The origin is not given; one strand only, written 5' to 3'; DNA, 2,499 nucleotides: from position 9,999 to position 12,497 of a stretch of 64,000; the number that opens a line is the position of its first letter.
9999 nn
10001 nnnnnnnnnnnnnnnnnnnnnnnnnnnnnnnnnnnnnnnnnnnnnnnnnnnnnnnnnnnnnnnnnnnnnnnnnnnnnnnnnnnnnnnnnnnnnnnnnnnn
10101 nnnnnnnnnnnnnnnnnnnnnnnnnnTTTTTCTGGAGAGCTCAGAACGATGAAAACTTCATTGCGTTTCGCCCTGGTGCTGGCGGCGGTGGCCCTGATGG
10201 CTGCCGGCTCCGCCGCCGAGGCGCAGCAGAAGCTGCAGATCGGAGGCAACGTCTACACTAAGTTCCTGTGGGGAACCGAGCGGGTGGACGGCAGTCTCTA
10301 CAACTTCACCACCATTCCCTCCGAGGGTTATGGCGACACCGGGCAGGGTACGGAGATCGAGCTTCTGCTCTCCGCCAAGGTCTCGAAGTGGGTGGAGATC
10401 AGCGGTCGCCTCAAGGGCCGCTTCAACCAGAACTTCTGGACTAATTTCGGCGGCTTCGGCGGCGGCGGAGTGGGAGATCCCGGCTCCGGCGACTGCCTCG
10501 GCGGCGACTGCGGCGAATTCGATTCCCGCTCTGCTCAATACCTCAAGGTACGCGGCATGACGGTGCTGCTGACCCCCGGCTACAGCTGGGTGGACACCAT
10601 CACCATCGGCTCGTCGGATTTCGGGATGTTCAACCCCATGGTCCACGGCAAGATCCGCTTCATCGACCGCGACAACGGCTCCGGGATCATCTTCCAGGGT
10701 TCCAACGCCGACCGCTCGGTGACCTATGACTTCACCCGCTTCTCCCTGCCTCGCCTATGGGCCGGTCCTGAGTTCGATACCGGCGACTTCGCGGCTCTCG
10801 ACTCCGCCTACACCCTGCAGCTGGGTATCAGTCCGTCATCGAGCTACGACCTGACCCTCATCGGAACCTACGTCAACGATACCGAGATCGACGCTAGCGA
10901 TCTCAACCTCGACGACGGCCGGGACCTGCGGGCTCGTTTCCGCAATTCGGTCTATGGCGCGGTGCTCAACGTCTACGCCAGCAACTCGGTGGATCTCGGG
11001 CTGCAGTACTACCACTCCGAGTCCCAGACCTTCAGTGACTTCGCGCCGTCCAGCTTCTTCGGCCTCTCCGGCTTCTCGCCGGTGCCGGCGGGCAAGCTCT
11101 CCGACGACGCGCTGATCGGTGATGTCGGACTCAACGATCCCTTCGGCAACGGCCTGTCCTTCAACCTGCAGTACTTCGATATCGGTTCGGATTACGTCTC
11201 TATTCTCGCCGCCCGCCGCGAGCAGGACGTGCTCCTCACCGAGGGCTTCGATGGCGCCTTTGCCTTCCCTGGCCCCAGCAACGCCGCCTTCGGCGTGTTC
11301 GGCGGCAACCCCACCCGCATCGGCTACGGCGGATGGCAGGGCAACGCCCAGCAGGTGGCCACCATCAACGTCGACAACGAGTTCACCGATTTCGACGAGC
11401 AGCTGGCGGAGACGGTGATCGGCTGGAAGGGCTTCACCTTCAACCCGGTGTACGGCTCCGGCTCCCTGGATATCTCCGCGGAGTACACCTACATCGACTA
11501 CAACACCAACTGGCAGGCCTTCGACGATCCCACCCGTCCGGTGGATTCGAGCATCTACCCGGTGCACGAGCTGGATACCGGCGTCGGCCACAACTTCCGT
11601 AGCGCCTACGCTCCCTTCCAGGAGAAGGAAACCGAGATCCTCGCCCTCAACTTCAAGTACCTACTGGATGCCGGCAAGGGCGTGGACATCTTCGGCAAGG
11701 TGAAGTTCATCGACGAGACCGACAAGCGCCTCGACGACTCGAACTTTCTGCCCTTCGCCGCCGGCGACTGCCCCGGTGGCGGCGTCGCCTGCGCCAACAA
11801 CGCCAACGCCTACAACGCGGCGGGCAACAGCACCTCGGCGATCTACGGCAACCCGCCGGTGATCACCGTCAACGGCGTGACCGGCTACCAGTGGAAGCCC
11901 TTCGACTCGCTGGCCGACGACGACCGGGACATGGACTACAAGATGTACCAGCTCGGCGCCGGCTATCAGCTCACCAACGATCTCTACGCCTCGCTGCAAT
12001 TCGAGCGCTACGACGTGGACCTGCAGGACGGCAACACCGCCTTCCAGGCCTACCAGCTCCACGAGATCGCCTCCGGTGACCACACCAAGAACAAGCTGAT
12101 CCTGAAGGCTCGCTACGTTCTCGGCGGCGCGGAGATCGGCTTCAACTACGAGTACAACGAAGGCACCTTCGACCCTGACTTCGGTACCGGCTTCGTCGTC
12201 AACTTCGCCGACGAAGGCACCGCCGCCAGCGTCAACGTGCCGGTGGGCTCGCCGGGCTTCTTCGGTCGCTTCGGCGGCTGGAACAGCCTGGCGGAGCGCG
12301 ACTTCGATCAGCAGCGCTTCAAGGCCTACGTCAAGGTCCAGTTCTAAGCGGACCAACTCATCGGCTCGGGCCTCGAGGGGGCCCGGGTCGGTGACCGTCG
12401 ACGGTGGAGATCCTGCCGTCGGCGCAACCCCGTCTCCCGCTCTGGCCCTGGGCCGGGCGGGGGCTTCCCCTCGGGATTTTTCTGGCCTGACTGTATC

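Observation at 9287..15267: Candidate outer-membrane glucan-capture module: three Glucodextran_C-like paralogs around a 732-aa beta-barrel, appended to a MalEFGK-type locus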

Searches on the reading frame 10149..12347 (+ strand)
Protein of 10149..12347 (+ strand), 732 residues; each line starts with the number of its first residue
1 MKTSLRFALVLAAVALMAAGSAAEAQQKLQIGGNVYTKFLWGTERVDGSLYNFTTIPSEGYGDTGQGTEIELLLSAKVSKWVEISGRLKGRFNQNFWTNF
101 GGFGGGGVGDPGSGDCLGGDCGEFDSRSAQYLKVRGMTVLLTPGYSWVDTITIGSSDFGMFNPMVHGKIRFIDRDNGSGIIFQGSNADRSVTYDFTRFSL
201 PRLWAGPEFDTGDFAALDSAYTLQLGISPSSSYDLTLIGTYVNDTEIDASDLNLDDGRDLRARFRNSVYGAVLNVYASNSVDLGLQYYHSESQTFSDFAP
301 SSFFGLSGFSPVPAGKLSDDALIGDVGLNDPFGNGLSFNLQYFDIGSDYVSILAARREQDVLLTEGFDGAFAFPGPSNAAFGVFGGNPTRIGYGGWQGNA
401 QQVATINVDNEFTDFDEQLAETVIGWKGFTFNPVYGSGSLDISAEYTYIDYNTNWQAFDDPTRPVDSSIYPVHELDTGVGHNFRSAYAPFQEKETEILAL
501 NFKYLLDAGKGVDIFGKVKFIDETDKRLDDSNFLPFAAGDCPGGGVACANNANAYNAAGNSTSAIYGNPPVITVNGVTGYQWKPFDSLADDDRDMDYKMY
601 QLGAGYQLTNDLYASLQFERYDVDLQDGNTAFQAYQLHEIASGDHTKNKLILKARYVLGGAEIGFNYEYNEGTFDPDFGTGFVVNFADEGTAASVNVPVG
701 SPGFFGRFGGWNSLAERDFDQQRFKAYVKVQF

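Call 4: search_protein_families(library=pfam, proteins=[window:10149-12347:+], max_evalue=0.01)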
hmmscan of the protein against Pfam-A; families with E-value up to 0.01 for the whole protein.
window:10149-12347:+ (732 aa): 0 families

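Call 5: search_protein_families(library=ncbifam, proteins=[window:10149-12347:+], max_evalue=0.01)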
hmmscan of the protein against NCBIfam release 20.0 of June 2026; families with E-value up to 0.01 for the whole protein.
window:10149-12347:+ (732 aa): 0 families

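Call 6: search_solved_structures(query=window:10149-12347:+, max_evalue=10)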
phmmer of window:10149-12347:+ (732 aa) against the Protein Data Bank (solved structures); distinct sequences matched with E-value up to 10: 0.

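Call 8: find_homologous_proteins(query=window:10149-12347:+, max_evalue=0.001)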
Query window:10149-12347:+ (732 aa): 662 proteins with E <= 0.001 among 8000 candidates; the best 120 are listed.
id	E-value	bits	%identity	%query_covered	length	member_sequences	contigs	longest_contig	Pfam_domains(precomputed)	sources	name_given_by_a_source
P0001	0.0e+0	1681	100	100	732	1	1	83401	-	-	-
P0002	0.0e+0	1218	71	100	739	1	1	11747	-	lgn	-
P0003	0.0e+0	1169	70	97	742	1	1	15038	-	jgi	-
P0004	0.0e+0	1155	69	97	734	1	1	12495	-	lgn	-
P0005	0.0e+0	1152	69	97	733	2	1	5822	-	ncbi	-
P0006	0.0e+0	1141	68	99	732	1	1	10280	-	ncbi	-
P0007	0.0e+0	1137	66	100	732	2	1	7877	-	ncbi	ncbi:MAG: hypothetical protein AAF560_25655 [Acidobacteriota bacterium]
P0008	0.0e+0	1137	68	97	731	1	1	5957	-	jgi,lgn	-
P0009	0.0e+0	1133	68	96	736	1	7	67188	-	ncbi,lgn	-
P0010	0.0e+0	1125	66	99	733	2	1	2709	-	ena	-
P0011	0.0e+0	1122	67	100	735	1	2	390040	-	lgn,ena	-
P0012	0.0e+0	1119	67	97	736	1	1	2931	-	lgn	-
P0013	0.0e+0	1116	66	100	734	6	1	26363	-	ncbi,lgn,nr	ncbi:MAG: hypothetical protein SX243_13470 [Acidobacteriota bacterium]|nr:hypothetical protein [Acid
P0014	0.0e+0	1113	67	97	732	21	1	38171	-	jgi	-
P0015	0.0e+0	1113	68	96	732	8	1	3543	-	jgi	jgi:hypothetical protein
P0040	0.0e+0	1086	66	96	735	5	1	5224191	-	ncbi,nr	ncbi:MAG: hypothetical protein IPJ17_14020 [Holophagales bacterium]|nr:MAG: hypothetical protein IPJ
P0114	0.0e+0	1036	63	96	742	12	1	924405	-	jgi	jgi:hypothetical protein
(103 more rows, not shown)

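Call 13: find_encoding_contigs(protein=P0040, flank=10000, max_places=2)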
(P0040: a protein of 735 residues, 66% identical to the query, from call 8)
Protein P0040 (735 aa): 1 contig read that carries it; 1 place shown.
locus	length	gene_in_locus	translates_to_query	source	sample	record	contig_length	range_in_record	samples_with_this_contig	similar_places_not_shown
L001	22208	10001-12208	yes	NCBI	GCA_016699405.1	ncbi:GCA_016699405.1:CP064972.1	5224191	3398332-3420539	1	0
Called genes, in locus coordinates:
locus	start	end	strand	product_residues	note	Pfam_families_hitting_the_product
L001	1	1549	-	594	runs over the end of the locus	-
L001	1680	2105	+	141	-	-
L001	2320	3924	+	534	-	PF00128:Alpha-amylase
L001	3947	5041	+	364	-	PF00005:ABC_tran, PF02463:SMC_N, PF13304:AAA_21 (faint), PF17912:OB_MalK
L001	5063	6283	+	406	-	PF01547:SBP_bac_1, PF13416:SBP_bac_8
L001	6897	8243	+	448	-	PF00528:BPD_transp_1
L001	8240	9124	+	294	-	PF00528:BPD_transp_1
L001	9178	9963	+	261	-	PF09985:Glucodextran_C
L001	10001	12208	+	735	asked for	-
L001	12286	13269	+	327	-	PF09985:Glucodextran_C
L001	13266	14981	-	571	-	PF00128:Alpha-amylase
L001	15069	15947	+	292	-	-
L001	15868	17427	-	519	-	PF02446:Glyco_hydro_77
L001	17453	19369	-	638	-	PF02784:Orn_Arg_deC_N, PF17810:Arg_decarb_HB, PF17944:Arg_decarbox_C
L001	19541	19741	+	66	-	-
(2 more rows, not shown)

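Call 14: find_encoding_contigs(protein=P0114, flank=10000, max_places=2)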
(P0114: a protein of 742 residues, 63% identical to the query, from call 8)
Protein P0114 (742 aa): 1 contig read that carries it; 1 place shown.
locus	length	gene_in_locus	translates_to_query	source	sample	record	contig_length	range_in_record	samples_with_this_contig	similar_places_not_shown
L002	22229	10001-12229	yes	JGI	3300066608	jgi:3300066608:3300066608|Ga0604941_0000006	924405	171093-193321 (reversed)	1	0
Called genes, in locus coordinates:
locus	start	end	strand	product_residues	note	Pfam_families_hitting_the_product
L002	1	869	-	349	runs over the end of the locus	PF00044:Gp_dh_N, PF02800:Gp_dh_C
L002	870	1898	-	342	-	PF00044:Gp_dh_N, PF02800:Gp_dh_C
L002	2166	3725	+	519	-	PF00128:Alpha-amylase, PF17801:Melibiase_C (faint)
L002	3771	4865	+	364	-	PF00005:ABC_tran, PF17912:OB_MalK, PF08402:TOBE_2, PF03459:TOBE (weak)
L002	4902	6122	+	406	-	PF01547:SBP_bac_1, PF13416:SBP_bac_8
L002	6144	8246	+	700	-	PF00528:BPD_transp_1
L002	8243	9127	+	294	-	PF00528:BPD_transp_1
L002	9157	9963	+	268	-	PF09985:Glucodextran_C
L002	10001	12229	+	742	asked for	-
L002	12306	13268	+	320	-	PF09985:Glucodextran_C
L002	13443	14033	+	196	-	PF02412:TSP_3 (weak)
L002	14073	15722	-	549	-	PF00128:Alpha-amylase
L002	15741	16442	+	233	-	PF00106:adh_short, PF08659:KR, PF13561:adh_short_C2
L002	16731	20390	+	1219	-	PF00912:Transgly, PF00905:Transpeptidase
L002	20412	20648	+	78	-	-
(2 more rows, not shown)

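Call 15: find_related_loci(query=A1, collection=genome_contigs, flank=10000)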
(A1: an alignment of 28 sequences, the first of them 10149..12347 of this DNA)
Query A1 (732 aa) in genome_contigs; peptide patterns used: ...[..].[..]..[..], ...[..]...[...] (x = any residue, [..] = any of these).
207 stretches matched a pattern; 178 encode a relative of the query (tblastn E <= 1e-3); the best 80 are kept; 80 distinct loci.
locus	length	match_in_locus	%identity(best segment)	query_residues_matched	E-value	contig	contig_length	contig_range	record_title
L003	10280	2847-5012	68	10-732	0e+0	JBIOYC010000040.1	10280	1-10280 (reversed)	MAG: Thermoanaerobaculia bacterium isolate MAG040 k127_1490096, whole genome shotgun sequence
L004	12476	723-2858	67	22-732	0e+0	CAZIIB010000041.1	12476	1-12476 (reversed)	MAG TPA_asm: uncultured Thermoanaerobaculia bacterium isolate SRP214966_co3_65 genome assembly, contig: NODE_8037_length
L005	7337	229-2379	67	17-732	0e+0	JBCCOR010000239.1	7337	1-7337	MAG: Acidobacteriota bacterium isolate P01_D01_bin.109 k141_2195084_length_7337_cov_12.0000, whole genome shotgun sequen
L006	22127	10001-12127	70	24-732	0e+0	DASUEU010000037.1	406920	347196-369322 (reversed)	MAG TPA_asm: Thermoanaerobaculia bacterium isolate SMAG_U1361 k141_149506, whole genome shotgun sequence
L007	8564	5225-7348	67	26-732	0e+0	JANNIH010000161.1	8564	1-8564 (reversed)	MAG: Holophagales bacterium isolate SOY_6_C_metabat_145 SOY_6_C_k141_5596255, whole genome shotgun sequence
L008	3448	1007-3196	66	6-732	0e+0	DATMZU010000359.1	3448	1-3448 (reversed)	MAG TPA_asm: Thermoanaerobaculia bacterium isolate SMAG_U11143 k141_4012483, whole genome shotgun sequence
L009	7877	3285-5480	66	1-732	0e+0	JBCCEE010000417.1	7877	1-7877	MAG: Acidobacteriota bacterium isolate P01_B01_bin.10 k141_3630132_length_7877_cov_17.0004, whole genome shotgun sequenc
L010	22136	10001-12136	66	22-732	0e+0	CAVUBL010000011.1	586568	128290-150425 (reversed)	MAG: uncultured Acidobacteriota bacterium isolate MFD05684.bin.1.267 genome assembly, contig: contig_28610, whole genome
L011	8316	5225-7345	65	27-732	0e+0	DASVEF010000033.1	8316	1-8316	MAG TPA_asm: Thermoanaerobaculia bacterium isolate SMAG_U2053 k141_803053, whole genome shotgun sequence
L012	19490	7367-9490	65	27-732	0e+0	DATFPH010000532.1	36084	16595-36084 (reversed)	MAG TPA_asm: Thermoanaerobaculia bacterium isolate SMAG_U9298 k141_590233, whole genome shotgun sequence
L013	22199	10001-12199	65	2-732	0e+0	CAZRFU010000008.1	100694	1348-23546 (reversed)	MAG TPA_asm: uncultured Thermoanaerobaculia bacterium isolate binchicken_co179_2 genome assembly, contig: NODE_899_lengt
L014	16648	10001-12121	64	27-732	0e+0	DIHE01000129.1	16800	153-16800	MAG TPA_asm: Holophagales bacterium UBA5704 UBA5704_contig_99, whole genome shotgun sequence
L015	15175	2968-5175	64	6-732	0e+0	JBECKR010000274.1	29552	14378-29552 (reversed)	MAG: Acidobacteriota bacterium isolate ETDI10 k127_3577151, whole genome shotgun sequence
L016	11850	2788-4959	65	7-732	0e+0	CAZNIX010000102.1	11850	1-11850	MAG TPA_asm: uncultured Thermoanaerobaculia bacterium isolate binchicken_co395_33 genome assembly, contig: NODE_1623_len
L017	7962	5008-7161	66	22-732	0e+0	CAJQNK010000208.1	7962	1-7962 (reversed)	uncultured bacterium isolate 10_20180412_Bin_METABAT_171_1 genome assembly, contig: c_000006659770, whole genome shotgun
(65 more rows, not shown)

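Call 24: predict_structure(alignment_id=A1)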
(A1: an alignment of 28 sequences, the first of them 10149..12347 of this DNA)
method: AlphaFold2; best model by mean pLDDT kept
length: 732 residues; sequences in the alignment: 28
mean_pLDDT: 61.8   pTM: 0.61
mean pLDDT of the five models: 61.8, 59.6, 58.6, 53.8, 51.9
residues with pLDDT >= 90: 34; 70-90: 311; 50-70: 162; < 50: 225
segments of 3 or more residues with pLDDT < 50: 22-25, 44-64, 93-131, 169-176, 202-217, 299-312, 355-424, 454-459, 468-490, 628-641
pLDDT, mean of each block of 10 residues (from residue 1): 72 68 55 71 40 24 50 76 74 39 27 28 33 66 84 66 56 50 84 80 41 48 85 86 60 50 74 87 89 59 30 63 87 87 73 45 22 25 22 23 30 29 60 87 82 44 51 25 29 72 86 87 64 73 75 77 67 82 65 71 89 90 62 37 73 86 84 72 79 69 69 72 75 77
secondary structure, 60 per line:
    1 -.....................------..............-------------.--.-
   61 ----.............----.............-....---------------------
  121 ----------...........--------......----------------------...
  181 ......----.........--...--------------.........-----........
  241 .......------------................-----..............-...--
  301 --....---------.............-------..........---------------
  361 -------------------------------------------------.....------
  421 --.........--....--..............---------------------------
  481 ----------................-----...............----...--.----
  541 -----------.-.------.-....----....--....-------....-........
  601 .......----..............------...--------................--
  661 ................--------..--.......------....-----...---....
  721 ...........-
elements in order (helices of 4 or more, strands of 3 or more residues): H2-22 E29-42 E65-77 E82-94 H96-99 E131-141 E150-155 E178-186 E191-199 E219-227 E233-247 E260-275 E281-294 H303-306 E316-328 E336-345 H410-414 E423-431 E434-437 E440-453 E491-506 E512-526 H563-566 E571-574 E577-580 H588-591 E593-607 E612-625 E643-658 E661-676 H689-695 E702-705 E711-713 E717-731

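Call 27: fold_search(model_id=the predicted structure, library=pdb)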
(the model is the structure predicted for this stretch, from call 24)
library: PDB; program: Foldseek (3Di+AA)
matches with E <= 10: 826; with E <= 0.001: 331
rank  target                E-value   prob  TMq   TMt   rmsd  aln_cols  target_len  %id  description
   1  6r2q_B                9.8e-09  1.00  0.31  0.34  16.3       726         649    8  Structure of the Mtr complex (released 2020-04-22)
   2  5ldt_A                4.1e-08  1.00  0.30  0.48  15.8       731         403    8  Crystal Structures of MOMP from Campylobacter jejuni (released 2016-10-26)
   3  5ldv                  4.9e-08  1.00  0.31  0.50  15.7       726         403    8  Crystal Structures of MOMP from Campylobacter jejuni (released 2016-10-26)
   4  9gbc_A                4.9e-08  1.00  0.37  0.40  14.5       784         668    9  Bacteroides thetaiotaomicron siderophore transporter XusA in complex with surface-exposed lipoprotein XusB (released 2025-08-06)
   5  8bys_B                1.3e-07  1.00  0.26  0.51   9.7       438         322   11  Outer membrane attachment porin OmpM1 from Veillonella parvula, native (released 2023-11-08)
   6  8jto                  1.4e-07  1.00  0.22  0.43  15.6       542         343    9  Outer membrane porin of Burkholderia pseudomallei (BpsOmp38) in complex with ceftazidime (released 2024-06-26)
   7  6ehd                  1.4e-07  1.00  0.23  0.46  16.8       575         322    8  OmpT (in-vitro folded), an outer membrane protein of Vibrio cholerae (released 2018-04-25)
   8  8byt_A                1.5e-07  1.00  0.24  0.49  11.0       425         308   11  Outer membrane attachment porin OmpM1 from Veillonella parvula, C3 symmetry (released 2023-11-08)
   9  8bym_A                3.2e-07  1.00  0.25  0.51  10.6       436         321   11  Outer membrane attachment porin OmpM1 from Veillonella parvula (released 2023-11-08)
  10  5oyk                  3.2e-07  1.00  0.23  0.47  14.4       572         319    8  Outer-membrane expressed OmpT of Vibrio cholerae (released 2018-04-25)
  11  8wv0_B                3.7e-07  1.00  0.21  0.42  17.1       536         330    8  Outer membrane porin of Burkholderia pseudomallei (BpsOmp38) (released 2024-10-30)
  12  6fok_B                3.9e-07  1.00  0.30  0.33  17.9       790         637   10  Copper transporter OprC (released 2019-03-13)
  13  4xnk                  4.3e-07  1.00  0.26  0.39  15.0       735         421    8  X-ray structure of AlgE1 (released 2015-06-03)
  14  8bys_A                4.5e-07  1.00  0.25  0.50  10.6       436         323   11  Outer membrane attachment porin OmpM1 from Veillonella parvula, native (released 2023-11-08)
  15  6zhp                  4.7e-07  1.00  0.23  0.43  15.5       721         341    9  Crystal structure of OmpF porin soaked in ciprofloxacin metaloantibiotic (released 2021-05-05)
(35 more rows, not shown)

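Call 28: search_protein_representatives(alignment_id=A1)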
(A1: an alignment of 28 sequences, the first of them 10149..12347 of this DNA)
Query: 28 sequences, 736 profile positions. Proteins with E-value up to 0.001 (for the whole library): 255; up to 1e-10: 207; up to 1e-30: 119. The best 150 are listed.
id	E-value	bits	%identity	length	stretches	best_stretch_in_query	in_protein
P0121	2.2e-291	984.7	-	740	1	7-736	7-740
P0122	2.3e-291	984.7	-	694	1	5-736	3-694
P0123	6.4e-231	784.8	-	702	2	9-542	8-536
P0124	8.5e-190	648.9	-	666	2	25-539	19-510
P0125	3.5e-174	597.2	-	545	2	188-544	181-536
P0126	1.2e-172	592.2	-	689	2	12-534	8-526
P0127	1.1e-161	556.0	-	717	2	5-540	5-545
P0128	9.7e-160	549.5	-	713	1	11-736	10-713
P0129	1.2e-148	512.9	-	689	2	11-540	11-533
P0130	1.3e-146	506.1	-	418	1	70-393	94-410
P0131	2.9e-133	461.9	-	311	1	11-325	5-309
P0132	9.0e-132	457.0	-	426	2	319-509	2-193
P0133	2.9e-111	389.2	-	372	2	359-593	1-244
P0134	4.3e-111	388.7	-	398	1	26-386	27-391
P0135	6.7e-111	388.0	-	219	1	1-220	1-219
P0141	6.8e-98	345.0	-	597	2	17-531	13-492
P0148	2.4e-83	297.0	-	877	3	133-531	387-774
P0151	2.5e-78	280.3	-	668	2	11-373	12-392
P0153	7.7e-76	272.1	-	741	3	17-373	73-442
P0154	7.5e-74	265.5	-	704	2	21-373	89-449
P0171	1.7e-62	228.0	-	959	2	27-373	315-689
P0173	8.1e-61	222.5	-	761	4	30-373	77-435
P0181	2.5e-54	201.0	-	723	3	13-259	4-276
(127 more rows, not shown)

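Call 29: search_protein_families(library=pfam, proteins=[P0123, P0124, P0127, P0128, P0141, P0148, P0151, P0153, P0171, P0181], max_evalue=0.1)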
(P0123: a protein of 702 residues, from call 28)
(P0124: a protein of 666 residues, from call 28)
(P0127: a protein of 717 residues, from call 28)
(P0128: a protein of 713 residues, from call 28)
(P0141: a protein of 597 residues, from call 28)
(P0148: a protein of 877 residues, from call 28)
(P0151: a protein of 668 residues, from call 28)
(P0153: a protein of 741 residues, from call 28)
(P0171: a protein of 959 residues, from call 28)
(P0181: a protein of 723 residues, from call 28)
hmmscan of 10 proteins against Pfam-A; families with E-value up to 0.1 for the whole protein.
P0123 (702 aa): 1 family
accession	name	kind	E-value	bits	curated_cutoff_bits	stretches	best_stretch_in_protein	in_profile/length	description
PF13505.12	OMP_b-brl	-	0.052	14.1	28.7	0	550-599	121-163/175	Outer membrane protein beta-barrel domain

P0124 (666 aa): 0 families

P0127 (717 aa): 0 families

P0128 (713 aa): 0 families

P0141 (597 aa): 1 family
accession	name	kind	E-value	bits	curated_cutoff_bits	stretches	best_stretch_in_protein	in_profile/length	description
PF13505.12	OMP_b-brl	-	0.015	15.9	28.7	1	453-556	77-175/175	Outer membrane protein beta-barrel domain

P0148 (877 aa): 3 families
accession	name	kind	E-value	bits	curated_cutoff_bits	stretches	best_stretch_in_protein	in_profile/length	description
PF09985.14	Glucodextran_C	-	1.2e-46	159.5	22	1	29-254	3-216/228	C-terminal binding-module, SLH-like, of glucodextranase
PF13505.12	OMP_b-brl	-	0.0092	16.6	28.7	1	676-832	31-169/175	Outer membrane protein beta-barrel domain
PF09035.16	Tn916-Xis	-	0.082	13.6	22.9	0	601-625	16-40/69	Excisionase from transposon Tn916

P0151 (668 aa): 0 families

P0153 (741 aa): 0 families

P0171 (959 aa): 1 family
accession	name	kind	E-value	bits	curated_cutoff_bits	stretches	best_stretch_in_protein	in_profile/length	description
PF09985.14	Glucodextran_C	-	2.6e-49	168.2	22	1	53-280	3-215/228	C-terminal binding-module, SLH-like, of glucodextranase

P0181 (723 aa): 0 families
